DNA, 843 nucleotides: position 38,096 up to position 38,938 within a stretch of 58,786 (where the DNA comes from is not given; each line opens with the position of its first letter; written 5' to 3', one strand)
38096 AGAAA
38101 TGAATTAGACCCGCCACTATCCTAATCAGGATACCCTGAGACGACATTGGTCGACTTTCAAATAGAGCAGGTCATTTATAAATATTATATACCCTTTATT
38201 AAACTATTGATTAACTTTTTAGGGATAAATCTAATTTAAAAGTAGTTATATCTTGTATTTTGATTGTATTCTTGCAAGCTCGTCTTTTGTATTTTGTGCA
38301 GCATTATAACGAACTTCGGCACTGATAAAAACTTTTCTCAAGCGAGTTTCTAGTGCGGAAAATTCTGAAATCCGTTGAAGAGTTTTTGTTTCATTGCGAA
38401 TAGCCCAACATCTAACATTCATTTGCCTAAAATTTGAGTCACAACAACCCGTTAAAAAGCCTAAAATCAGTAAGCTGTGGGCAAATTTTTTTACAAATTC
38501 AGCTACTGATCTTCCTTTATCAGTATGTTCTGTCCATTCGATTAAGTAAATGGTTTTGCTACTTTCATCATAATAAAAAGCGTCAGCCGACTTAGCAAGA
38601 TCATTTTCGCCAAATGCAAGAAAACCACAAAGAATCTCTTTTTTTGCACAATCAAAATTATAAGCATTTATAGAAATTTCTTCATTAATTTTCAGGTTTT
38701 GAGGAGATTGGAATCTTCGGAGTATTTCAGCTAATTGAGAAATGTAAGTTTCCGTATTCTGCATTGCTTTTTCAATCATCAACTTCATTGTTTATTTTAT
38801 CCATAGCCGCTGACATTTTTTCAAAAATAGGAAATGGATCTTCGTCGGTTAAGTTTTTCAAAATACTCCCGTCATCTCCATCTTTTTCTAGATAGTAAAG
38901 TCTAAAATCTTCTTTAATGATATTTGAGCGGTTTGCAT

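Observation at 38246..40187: Overlapping two-gene module: ABC/SMC-type AAA ATPase plus a 180-aa partner with no recognisable effector domain. Candidate uncharacterised defence/abortive-infection system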

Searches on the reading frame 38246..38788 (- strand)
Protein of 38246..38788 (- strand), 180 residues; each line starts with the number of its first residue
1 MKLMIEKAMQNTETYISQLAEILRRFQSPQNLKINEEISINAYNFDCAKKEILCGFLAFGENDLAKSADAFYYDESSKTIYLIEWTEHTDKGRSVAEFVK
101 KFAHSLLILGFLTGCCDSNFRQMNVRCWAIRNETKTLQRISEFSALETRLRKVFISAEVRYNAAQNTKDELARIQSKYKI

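Call 4: search_protein_families(library=pfam, proteins=[window:38246-38788:-], max_evalue=1)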
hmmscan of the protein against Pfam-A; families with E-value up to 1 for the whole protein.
window:38246-38788:- (180 aa): 0 families

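Call 5: search_protein_families(library=padloc, proteins=[window:38246-38788:-], max_evalue=1)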
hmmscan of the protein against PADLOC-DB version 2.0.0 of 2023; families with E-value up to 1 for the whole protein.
window:38246-38788:- (180 aa): 1 family
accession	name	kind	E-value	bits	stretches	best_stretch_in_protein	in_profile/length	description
PDLC01898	CARF4--CARF_PDDEXK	-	0.023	11.9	1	10-51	33-74/296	-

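Call 6: search_protein_families(library=ncbifam, proteins=[window:38246-38788:-], max_evalue=1)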
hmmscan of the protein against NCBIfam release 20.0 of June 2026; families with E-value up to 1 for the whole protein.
window:38246-38788:- (180 aa): 0 families

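Call 7: find_homologous_proteins(query=window:38246-38788:-, max_evalue=0.01)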
Query window:38246-38788:- (180 aa): 1 proteins with E <= 0.01 among 37 candidates.
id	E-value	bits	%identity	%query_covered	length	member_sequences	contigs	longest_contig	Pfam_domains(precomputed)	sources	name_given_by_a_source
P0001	1.5e-111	388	100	98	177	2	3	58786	-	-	-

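Call 15: find_homologous_proteins(query=A1, max_evalue=0.01)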
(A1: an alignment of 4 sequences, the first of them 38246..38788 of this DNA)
Query A1 (4 sequences) (180 aa, profile of the alignment): 4 proteins with E <= 0.01 among 1624 candidates.
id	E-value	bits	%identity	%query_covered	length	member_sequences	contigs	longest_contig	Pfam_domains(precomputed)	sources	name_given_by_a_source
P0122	3.5e-81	290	41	63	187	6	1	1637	-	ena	-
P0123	2.9e-74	267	36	35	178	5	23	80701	-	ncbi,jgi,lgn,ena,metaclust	ncbi:MAG: hypothetical protein ACK481_08195 [Candidatus Melainabacteria bacterium]|jgi:hypothetical 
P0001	9.3e-64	233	100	98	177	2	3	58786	-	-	-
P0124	1.0e-63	233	43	63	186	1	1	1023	-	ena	-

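Call 26: find_encoding_contigs(protein=P0123, flank=10000, max_places=6)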
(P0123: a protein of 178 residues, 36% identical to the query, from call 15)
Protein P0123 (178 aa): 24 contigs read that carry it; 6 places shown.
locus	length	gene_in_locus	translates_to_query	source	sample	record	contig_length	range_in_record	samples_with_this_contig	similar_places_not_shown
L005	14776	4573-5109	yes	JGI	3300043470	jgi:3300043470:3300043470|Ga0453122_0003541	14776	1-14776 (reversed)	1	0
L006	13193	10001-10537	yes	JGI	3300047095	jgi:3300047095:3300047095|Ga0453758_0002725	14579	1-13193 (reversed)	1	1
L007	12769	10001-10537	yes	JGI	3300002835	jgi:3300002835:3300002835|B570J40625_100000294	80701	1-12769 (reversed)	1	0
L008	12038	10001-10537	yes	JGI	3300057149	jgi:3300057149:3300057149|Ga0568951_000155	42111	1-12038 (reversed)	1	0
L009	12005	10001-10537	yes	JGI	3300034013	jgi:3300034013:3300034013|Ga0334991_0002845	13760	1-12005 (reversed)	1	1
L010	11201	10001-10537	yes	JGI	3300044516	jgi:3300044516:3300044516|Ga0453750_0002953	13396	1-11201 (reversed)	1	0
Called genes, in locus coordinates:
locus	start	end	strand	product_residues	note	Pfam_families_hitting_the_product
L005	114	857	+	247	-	PF01946:Thi4 (weak), PF13450:NAD_binding_8, PF01593:Amino_oxidase (weak)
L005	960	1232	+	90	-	-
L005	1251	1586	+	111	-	-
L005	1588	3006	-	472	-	PF09594:GT87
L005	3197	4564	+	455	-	PF13175:AAA_15, PF13304:AAA_21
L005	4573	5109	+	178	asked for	-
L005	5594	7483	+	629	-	-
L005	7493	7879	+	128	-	-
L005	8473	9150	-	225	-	PF00081:Sod_Fe_N, PF02777:Sod_Fe_C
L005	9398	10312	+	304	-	PF08501:Shikimate_dh_N, PF18317:SDH_C (weak)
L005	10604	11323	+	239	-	PF01029:NusB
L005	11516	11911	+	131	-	-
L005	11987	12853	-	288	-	PF01148:CTP_transf_1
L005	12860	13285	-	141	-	-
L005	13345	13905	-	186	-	PF01765:RRF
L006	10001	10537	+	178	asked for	-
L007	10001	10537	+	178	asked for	-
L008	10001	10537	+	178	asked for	-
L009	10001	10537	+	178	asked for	-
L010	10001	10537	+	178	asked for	-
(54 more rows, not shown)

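Call 28: predict_structure(alignment_id=A2)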
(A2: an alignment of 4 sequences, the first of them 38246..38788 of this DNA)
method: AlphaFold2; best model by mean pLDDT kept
length: 180 residues; sequences in the alignment: 4
mean_pLDDT: 58.7   pTM: 0.54
mean pLDDT of the five models: 58.7, 57.6, 56.7, 53.9, 49.2
residues with pLDDT >= 90: 0; 70-90: 33; 50-70: 120; < 50: 27
segments of 3 or more residues with pLDDT < 50: 1-12, 57-63, 88-92
pLDDT, mean of each block of 10 residues (from residue 1): 28 56 66 62 67 50 59 73 63 59 70 57 65 57 52 54 55 63
secondary structure, 60 per line:
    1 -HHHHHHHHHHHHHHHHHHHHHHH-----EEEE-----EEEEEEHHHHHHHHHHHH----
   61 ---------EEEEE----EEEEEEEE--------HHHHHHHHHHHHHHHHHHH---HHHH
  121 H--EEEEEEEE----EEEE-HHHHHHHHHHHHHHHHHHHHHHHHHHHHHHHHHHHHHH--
elements in order: H2-24 E30-33 E39-44 H45-56 E70-74 E79-86 H95-113 H117-121 E124-131 E136-139 H141-178

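Call 34: fold_search(model_id=the predicted structure, library=pdb)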
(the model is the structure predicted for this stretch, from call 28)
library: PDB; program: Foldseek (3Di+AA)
matches with E <= 10: 510; with E <= 0.001: 0
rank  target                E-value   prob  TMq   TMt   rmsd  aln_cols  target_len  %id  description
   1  9iac_A                5.5e-03  0.95  0.27  0.19   9.6       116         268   14  Structure of the Argonaute-associated Cas4 family protein 1 (ACE1) from Microcystis aeruginosa (MaACE1) (released 2025-04-23)
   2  7ewx_B                1.0e-02  0.51  0.25  0.24  17.4       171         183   12  Crystal structure of Ebinur Lake virus cap snatching endonuclease (P78A mutant) (released 2022-01-26)
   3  9iac_B                1.3e-02  0.89  0.27  0.20   9.4       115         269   14  Structure of the Argonaute-associated Cas4 family protein 1 (ACE1) from Microcystis aeruginosa (MaACE1) (released 2025-04-23)
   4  9iab_A                1.6e-02  0.89  0.28  0.21   9.3       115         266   16  Structure of the Argonaute-associated Cas4 family protein 1 (ACE1) from Chroococcidiopsis thermalis (CtACE1) (released 2025-04-23)
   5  7ewz_A                1.7e-02  0.63  0.29  0.30  18.8       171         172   12  Crystal structure of Ebinur Lake virus cap snatching endonuclease (D92A mutant) (released 2022-01-26)
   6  7eww_A                1.7e-02  0.57  0.27  0.28  18.8       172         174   12  Crystal structure of Ebinur Lake virus cap snatching endonuclease (N52A mutant) (released 2022-01-26)
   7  7ewv_B                2.0e-02  0.51  0.25  0.26  18.6       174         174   12  Crystal structure of Ebinur Lake virus cap snatching endonuclease (H34A mutant) (released 2022-01-26)
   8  7ewu_B                2.1e-02  0.41  0.26  0.26  18.7       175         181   12  Crystal structure of Ebinur Lake virus cap snatching endonuclease (WT) (released 2022-01-26)
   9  9iab_B                2.2e-02  0.85  0.29  0.21   9.1       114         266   14  Structure of the Argonaute-associated Cas4 family protein 1 (ACE1) from Chroococcidiopsis thermalis (CtACE1) (released 2025-04-23)
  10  7eww_B                2.5e-02  0.47  0.27  0.28  18.7       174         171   13  Crystal structure of Ebinur Lake virus cap snatching endonuclease (N52A mutant) (released 2022-01-26)
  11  7ex0_B                2.5e-02  0.44  0.27  0.28  17.4       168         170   10  Crystal structure of Ebinur Lake virus cap snatching endonuclease (K108A mutant) (released 2022-01-26)
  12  7ewy_A                3.1e-02  0.35  0.24  0.25  18.6       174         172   11  Crystal structure of Ebinur Lake virus cap snatching endonuclease (D79A mutant) (released 2022-01-26)
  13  7ewv_A                3.7e-02  0.35  0.26  0.26  18.7       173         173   12  Crystal structure of Ebinur Lake virus cap snatching endonuclease (H34A mutant) (released 2022-01-26)
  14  7ex6_B                4.5e-02  0.38  0.26  0.27  18.8       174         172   11  Crystal structure of Ebinur Lake virus cap snatching endonuclease in complex with inhibitor 11 (released 2022-02-16)
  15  7ewz_B                4.8e-02  0.38  0.27  0.27  19.6       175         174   11  Crystal structure of Ebinur Lake virus cap snatching endonuclease (D92A mutant) (released 2022-01-26)
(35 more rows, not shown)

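Call 41: search_protein_representatives(alignment_id=A2)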
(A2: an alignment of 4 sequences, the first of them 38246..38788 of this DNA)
Query: 4 sequences, 181 profile positions. Proteins with E-value up to 0.001 (for the whole library): 4; up to 1e-10: 4; up to 1e-30: 3. The best 4 are listed.
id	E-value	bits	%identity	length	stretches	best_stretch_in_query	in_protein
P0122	2.8e-85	300.9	-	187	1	1-178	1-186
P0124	1.1e-78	279.4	-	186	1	1-178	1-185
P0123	3.4e-76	271.3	-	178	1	9-181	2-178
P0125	1.5e-29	119.3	-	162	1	5-142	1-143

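Call 47: search_solved_structures(query=A5, max_evalue=10, show_alignments=3)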
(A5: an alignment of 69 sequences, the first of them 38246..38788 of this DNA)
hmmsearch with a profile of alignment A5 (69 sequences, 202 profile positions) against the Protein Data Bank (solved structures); distinct sequences matched with E-value up to 10: 2.
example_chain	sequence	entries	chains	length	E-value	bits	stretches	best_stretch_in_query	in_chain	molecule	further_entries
9r1o_A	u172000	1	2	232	0.17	14.8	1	114-182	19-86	sc-apCC-6-DPH-NR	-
8zbm_A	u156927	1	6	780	0.91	12.4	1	105-163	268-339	Myosin heavy chain 4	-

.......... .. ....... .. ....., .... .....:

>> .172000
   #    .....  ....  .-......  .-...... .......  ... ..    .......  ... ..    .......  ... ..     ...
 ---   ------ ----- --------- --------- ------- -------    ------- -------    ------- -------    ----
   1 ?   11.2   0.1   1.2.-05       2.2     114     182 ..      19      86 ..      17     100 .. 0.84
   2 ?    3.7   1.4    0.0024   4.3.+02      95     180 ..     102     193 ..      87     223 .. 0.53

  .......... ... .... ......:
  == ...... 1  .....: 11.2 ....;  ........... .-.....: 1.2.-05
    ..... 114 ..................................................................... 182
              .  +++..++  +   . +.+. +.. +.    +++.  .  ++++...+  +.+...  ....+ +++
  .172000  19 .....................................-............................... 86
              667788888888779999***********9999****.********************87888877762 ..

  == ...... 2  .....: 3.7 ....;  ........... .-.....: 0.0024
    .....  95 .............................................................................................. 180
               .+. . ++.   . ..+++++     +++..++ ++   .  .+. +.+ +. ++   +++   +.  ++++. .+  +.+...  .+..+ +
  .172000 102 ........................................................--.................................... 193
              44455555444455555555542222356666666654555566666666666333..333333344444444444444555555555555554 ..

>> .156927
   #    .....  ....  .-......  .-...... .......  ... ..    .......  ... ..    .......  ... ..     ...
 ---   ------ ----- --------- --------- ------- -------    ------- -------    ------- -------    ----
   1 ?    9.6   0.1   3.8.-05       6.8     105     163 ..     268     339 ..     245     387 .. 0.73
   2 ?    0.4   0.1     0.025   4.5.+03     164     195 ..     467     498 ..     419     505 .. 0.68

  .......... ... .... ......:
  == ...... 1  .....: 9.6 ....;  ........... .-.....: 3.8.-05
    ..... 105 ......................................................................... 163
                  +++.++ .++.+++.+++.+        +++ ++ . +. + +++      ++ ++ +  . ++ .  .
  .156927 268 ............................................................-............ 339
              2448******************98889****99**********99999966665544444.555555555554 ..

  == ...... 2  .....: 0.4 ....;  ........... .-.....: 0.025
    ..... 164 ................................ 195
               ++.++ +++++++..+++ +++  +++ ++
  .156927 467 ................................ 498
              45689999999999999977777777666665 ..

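Call 71: find_encoding_contigs(protein=P0001, flank=8000, max_places=5)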
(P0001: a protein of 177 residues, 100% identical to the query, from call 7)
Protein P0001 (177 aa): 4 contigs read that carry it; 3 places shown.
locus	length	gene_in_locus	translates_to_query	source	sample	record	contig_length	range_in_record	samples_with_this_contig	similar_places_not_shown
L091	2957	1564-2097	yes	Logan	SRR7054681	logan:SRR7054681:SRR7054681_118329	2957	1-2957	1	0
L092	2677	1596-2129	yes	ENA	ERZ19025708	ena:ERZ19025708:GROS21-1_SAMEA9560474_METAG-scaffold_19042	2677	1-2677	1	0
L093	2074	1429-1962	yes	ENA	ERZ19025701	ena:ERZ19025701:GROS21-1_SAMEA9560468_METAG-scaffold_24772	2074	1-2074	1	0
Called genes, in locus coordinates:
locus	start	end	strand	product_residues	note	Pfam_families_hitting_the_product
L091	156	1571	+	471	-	PF13175:AAA_15, PF13304:AAA_21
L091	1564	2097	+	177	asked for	-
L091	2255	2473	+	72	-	-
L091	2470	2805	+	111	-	PF02452:PemK_toxin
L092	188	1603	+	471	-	PF13175:AAA_15, PF13304:AAA_21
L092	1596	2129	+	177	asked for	-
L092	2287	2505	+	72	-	-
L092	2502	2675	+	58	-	?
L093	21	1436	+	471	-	PF13175:AAA_15, PF13304:AAA_21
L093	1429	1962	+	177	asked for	-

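Call 105: fold_search(model_id=the predicted structure, library=viral)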
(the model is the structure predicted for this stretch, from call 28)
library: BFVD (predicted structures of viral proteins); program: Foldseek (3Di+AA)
matches with E <= 10: 754; with E <= 0.001: 0
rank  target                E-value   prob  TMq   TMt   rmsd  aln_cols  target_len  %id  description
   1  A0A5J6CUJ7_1          2.0e-03  0.85  0.29  0.06  19.8       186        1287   10  RNA-dependent RNA polymerase [Fulton virus]
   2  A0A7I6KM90            2.1e-03  0.97  0.31  0.41  13.5       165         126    9  (no name in the UniProt tables at hand)
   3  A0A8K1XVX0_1          3.8e-03  0.84  0.31  0.06  19.2       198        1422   13  (no name in the UniProt tables at hand)
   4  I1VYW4                8.6e-03  0.54  0.26  0.26  18.2       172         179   13  RNA-directed RNA polymerase L (Fragment) [Cache Valley virus]
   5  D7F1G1                9.1e-03  0.54  0.27  0.21  18.7       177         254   14  RNA-directed RNA polymerase L (Fragment) [Batai virus]
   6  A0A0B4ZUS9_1          1.0e-02  0.60  0.27  0.06  18.4       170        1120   12  RNA-directed RNA polymerase L [Mapputta virus]
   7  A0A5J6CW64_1          1.6e-02  0.63  0.26  0.06  16.9       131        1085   12  RNA-directed RNA polymerase L [European shore crab virus 1]
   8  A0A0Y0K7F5            1.6e-02  0.60  0.30  0.32  18.0       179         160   14  PD-(D/E)XK endonuclease-like domain-containing protein [Glossina hytrovirus (isolate Glossina pallidipes/Ethiopia/Seibersdorf/-)]
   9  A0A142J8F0            1.7e-02  0.38  0.24  0.16  19.8       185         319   12  RNA-directed RNA polymerase L (Fragment) [Parker's Farm virus]
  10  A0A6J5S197            2.1e-02  0.90  0.29  0.40   7.3       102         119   20  Uncharacterized protein [uncultured Caudovirales phage]
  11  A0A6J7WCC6            2.2e-02  0.44  0.26  0.18  15.8       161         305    9  COG5377 Phage-related protein, predicted endonuclease [uncultured Caudovirales phage]
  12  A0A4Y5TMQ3            2.4e-02  0.38  0.27  0.13  16.3       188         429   12  (no name in the UniProt tables at hand)
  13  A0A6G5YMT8            2.7e-02  0.54  0.22  0.17   9.7       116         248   13  (no name in the UniProt tables at hand)
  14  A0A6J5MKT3            2.9e-02  0.75  0.26  0.14   6.6       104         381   13  DUF2800 domain-containing protein [uncultured Caudovirales phage]
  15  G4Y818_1              2.9e-02  0.30  0.27  0.08  18.6       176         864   11  RNA-directed RNA polymerase L (Fragment) [Bunyamwera virus]
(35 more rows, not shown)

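Call 106: search_protein_families(library=phrogs, proteins=[window:38246-38788:-], max_evalue=0.01)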
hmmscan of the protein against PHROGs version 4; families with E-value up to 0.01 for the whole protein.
window:38246-38788:- (180 aa): 0 families
